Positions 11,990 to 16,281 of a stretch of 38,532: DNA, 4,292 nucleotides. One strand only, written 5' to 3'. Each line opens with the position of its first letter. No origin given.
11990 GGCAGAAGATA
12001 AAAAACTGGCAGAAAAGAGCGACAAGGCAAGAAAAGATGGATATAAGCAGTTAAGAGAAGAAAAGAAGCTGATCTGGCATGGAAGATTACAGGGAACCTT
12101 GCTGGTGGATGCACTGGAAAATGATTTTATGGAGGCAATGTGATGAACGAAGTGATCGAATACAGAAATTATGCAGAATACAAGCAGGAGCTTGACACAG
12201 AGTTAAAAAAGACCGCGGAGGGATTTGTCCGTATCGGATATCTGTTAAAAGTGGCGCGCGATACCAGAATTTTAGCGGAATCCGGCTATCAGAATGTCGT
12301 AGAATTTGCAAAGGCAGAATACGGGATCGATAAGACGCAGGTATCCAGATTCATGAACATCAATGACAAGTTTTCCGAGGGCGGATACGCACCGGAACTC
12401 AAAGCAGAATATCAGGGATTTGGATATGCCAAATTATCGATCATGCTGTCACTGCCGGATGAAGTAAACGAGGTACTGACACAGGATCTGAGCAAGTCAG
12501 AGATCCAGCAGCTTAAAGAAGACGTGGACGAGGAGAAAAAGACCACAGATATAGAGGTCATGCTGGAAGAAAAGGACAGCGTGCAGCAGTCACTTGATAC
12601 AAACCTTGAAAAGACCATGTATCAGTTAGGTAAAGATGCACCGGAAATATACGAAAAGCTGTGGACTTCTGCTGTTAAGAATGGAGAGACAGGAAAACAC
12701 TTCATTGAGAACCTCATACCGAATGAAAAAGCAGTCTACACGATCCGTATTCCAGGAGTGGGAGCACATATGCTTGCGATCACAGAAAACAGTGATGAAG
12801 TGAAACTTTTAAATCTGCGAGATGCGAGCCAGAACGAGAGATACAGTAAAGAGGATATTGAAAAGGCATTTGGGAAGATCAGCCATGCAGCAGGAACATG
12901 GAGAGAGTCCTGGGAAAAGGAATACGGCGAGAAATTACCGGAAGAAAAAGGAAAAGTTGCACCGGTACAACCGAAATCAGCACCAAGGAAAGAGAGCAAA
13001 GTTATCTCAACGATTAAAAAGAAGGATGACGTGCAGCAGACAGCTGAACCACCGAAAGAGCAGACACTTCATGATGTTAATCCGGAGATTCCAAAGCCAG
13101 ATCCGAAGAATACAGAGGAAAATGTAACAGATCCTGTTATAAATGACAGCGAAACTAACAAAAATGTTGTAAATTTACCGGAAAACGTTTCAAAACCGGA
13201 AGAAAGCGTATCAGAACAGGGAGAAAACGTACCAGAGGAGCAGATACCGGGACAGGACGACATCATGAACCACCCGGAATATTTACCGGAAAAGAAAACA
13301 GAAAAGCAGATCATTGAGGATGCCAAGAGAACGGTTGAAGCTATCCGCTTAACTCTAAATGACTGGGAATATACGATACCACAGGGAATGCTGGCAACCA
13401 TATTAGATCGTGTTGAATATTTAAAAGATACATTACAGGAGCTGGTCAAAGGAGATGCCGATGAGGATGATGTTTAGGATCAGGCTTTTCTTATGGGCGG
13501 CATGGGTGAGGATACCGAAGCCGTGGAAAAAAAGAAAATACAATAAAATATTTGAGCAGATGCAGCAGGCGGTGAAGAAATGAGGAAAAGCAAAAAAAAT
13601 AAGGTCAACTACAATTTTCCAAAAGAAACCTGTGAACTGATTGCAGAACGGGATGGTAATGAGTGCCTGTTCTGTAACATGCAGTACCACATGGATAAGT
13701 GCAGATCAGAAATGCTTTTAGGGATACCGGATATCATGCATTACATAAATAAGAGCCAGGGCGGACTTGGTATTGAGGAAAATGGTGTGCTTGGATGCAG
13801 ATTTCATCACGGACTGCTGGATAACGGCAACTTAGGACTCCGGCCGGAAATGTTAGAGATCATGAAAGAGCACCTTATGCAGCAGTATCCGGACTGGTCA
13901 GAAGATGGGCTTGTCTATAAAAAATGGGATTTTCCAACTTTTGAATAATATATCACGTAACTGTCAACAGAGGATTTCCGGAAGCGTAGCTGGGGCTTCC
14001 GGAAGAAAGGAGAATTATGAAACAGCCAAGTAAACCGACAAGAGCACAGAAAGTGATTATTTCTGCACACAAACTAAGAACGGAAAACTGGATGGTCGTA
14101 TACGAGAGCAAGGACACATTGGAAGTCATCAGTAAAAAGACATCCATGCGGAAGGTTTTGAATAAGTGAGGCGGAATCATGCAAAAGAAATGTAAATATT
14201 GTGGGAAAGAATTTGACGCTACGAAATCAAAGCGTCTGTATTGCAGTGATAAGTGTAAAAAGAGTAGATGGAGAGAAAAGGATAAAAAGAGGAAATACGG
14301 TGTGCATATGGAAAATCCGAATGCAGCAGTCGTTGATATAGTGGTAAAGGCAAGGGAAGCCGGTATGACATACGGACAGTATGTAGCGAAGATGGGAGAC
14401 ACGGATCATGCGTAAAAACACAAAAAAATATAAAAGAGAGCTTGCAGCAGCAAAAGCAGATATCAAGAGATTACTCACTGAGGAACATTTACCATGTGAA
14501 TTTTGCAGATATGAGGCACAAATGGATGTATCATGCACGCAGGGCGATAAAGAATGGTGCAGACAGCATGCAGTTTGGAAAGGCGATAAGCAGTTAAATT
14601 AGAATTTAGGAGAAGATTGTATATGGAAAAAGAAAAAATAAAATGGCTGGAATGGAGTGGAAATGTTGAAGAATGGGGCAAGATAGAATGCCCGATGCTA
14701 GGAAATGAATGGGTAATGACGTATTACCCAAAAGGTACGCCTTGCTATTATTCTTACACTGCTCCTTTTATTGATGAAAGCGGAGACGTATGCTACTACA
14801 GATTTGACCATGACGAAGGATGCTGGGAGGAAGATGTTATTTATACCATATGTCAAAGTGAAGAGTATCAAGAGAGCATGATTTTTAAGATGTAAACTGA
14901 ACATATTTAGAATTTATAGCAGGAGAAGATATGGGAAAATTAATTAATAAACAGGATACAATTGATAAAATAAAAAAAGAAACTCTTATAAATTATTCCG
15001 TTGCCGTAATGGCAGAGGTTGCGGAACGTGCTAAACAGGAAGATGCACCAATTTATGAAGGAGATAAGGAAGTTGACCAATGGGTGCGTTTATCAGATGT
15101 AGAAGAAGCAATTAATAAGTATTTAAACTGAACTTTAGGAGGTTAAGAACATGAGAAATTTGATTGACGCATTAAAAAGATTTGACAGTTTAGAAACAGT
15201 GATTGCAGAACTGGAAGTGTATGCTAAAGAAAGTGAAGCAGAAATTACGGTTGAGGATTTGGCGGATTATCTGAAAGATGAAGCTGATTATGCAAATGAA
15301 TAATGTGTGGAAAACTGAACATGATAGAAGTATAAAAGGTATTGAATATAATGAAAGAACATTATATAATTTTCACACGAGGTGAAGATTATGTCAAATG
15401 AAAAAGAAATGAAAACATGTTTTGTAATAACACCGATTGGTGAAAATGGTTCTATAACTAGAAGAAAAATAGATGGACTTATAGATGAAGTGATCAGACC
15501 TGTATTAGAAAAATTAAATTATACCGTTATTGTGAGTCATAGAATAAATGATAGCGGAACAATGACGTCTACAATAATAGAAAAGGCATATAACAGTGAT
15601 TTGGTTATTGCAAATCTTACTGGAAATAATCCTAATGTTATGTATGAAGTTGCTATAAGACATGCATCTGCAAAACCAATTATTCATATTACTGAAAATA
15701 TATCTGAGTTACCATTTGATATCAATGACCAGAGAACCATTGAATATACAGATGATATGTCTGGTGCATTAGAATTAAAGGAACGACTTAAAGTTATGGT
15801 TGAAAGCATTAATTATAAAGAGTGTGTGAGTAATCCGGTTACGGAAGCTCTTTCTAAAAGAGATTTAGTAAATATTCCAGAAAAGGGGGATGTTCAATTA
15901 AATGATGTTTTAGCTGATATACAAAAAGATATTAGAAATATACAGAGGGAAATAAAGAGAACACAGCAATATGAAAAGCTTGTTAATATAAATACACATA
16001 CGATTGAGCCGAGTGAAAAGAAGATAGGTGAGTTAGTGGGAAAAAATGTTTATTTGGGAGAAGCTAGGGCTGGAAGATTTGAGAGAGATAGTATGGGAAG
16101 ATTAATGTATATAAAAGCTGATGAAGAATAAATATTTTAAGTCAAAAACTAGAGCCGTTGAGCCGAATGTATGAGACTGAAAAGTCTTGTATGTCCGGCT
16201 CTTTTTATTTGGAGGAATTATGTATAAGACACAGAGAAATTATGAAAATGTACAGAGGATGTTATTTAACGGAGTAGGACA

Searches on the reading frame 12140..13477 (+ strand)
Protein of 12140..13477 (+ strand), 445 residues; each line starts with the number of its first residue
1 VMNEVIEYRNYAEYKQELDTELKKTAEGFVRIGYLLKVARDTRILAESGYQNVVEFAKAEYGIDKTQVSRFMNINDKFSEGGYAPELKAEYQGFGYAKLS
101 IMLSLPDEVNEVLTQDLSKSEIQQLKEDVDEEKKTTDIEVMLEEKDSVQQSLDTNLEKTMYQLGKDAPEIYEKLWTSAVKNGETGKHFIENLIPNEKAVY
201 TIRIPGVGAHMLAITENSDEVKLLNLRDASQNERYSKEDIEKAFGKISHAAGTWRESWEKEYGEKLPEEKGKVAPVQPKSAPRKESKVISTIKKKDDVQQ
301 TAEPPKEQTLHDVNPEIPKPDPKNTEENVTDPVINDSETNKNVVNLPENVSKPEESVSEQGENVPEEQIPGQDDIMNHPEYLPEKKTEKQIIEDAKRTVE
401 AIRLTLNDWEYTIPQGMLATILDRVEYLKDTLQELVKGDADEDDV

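Call 7: search_protein_families(library=pfam, proteins=[window:12140-13477:+], max_evalue=0.01)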
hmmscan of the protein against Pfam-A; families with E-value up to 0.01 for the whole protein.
window:12140-13477:+ (445 aa): 0 families

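Call 58: search_protein_families(library=phrogs, proteins=[window:12140-13477:+], max_evalue=0.001)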
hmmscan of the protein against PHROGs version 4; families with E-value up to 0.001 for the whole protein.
window:12140-13477:+ (445 aa): 2 families
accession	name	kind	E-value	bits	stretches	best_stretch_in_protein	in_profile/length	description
phrog_15077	-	unknown function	6.3e-28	99.5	1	10-180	10-172/546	-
phrog_4571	-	unknown function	0.00017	22.5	1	12-80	12-76/289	-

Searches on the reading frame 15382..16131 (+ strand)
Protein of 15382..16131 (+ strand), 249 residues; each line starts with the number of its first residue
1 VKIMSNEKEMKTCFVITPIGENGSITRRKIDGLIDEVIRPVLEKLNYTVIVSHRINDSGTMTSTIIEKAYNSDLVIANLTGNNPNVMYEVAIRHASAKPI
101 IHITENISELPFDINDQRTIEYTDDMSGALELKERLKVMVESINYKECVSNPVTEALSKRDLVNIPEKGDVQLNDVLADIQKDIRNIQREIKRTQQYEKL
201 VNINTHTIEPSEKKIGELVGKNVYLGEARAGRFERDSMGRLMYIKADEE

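Call 7: search_protein_families(library=pfam, proteins=[window:15382-16131:+], max_evalue=0.01)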
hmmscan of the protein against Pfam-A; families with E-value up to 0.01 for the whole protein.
window:15382-16131:+ (249 aa): 1 family
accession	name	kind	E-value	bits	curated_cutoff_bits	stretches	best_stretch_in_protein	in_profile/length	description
PF09817.14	Zwilch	-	0.0053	15.7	25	0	37-87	345-395/568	RZZ complex, subunit zwilch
